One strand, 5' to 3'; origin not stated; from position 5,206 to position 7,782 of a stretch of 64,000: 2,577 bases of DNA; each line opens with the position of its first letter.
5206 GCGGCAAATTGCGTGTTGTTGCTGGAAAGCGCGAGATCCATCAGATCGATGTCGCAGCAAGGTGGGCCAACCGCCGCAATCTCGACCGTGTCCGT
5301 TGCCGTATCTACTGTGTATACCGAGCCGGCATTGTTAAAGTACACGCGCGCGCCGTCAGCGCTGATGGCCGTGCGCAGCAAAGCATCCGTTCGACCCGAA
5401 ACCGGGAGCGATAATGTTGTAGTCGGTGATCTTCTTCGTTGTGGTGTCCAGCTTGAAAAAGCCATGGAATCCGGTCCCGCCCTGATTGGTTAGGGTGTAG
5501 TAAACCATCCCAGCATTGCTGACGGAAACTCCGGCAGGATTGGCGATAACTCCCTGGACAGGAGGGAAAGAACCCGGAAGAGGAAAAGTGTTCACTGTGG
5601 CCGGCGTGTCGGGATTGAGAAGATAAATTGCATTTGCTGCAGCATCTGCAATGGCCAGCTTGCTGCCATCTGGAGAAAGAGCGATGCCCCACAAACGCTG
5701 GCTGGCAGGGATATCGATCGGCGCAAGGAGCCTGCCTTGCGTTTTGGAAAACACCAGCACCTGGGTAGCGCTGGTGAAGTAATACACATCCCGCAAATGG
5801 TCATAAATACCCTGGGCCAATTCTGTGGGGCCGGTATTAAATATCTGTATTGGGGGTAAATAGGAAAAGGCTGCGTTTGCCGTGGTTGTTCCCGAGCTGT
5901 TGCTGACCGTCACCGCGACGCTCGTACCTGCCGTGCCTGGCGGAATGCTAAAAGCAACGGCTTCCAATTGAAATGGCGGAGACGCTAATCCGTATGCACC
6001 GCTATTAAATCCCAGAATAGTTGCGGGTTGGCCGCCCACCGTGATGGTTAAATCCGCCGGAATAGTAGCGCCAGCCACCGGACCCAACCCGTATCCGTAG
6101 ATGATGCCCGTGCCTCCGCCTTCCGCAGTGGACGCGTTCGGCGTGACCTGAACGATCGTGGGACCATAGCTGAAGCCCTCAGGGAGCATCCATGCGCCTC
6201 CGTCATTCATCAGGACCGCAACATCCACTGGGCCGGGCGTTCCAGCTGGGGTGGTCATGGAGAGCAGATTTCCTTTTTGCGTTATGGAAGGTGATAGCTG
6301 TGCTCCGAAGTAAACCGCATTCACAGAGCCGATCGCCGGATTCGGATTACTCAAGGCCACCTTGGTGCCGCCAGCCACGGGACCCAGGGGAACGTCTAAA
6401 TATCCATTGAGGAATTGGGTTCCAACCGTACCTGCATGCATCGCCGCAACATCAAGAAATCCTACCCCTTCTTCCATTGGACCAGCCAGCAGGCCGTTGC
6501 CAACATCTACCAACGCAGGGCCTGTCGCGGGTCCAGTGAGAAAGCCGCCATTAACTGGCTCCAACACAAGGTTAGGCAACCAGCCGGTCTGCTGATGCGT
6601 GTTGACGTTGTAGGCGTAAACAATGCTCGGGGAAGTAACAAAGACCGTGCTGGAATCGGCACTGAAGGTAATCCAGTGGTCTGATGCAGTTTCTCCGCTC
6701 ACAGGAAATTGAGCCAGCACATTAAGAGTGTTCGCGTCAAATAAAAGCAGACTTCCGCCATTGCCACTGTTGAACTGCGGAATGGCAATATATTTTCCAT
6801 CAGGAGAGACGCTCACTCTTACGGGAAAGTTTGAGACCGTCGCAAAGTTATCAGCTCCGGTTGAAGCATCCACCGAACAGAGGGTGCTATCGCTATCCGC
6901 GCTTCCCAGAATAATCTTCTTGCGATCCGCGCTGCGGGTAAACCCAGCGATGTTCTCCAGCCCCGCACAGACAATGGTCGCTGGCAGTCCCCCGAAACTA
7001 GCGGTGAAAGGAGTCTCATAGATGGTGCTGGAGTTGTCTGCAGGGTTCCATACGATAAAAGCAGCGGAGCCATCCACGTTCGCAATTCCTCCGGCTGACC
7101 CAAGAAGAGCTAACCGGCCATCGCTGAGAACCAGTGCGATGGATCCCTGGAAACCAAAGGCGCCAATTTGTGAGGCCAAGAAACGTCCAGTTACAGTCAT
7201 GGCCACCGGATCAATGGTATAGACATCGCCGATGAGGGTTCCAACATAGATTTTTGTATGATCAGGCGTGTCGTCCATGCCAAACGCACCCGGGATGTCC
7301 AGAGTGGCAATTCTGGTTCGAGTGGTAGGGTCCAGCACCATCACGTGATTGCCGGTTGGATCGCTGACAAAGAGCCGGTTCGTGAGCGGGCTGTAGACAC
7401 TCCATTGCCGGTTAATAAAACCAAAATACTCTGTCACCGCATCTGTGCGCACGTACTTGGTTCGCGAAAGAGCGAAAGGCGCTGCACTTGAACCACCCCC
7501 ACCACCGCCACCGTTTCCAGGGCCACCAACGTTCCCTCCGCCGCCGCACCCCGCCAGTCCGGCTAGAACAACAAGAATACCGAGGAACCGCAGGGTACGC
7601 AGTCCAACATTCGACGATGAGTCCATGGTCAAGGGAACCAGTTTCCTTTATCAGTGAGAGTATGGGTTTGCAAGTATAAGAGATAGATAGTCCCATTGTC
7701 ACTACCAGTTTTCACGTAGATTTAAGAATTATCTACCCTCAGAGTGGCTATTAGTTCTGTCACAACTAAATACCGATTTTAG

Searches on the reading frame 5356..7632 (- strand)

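Call 44: search_protein_families(library=pfam, proteins=[window:5356-7632:-], max_evalue=0.001)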
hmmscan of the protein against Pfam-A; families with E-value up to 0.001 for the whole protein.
window:5356-7632:- (758 aa): 4 families
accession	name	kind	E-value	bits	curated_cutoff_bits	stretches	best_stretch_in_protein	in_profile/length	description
PF01833.30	TIG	-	1.3e-10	41.5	20.9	1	491-591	1-84/84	IPT/TIG domain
PF16819.11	DUF5074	-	0.00027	20.5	27.2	0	290-349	69-130/353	Domain of unknown function (DUF5074)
PF23414.1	Beta-prop_EML_2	-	0.00042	20.2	90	0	246-346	17-113/266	Echinoderm microtubule-associated protein second beta-propeller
PF07676.18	PD40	-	0.0006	20.1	20.9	0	274-283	15-24/38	WD40-like Beta Propeller Repeat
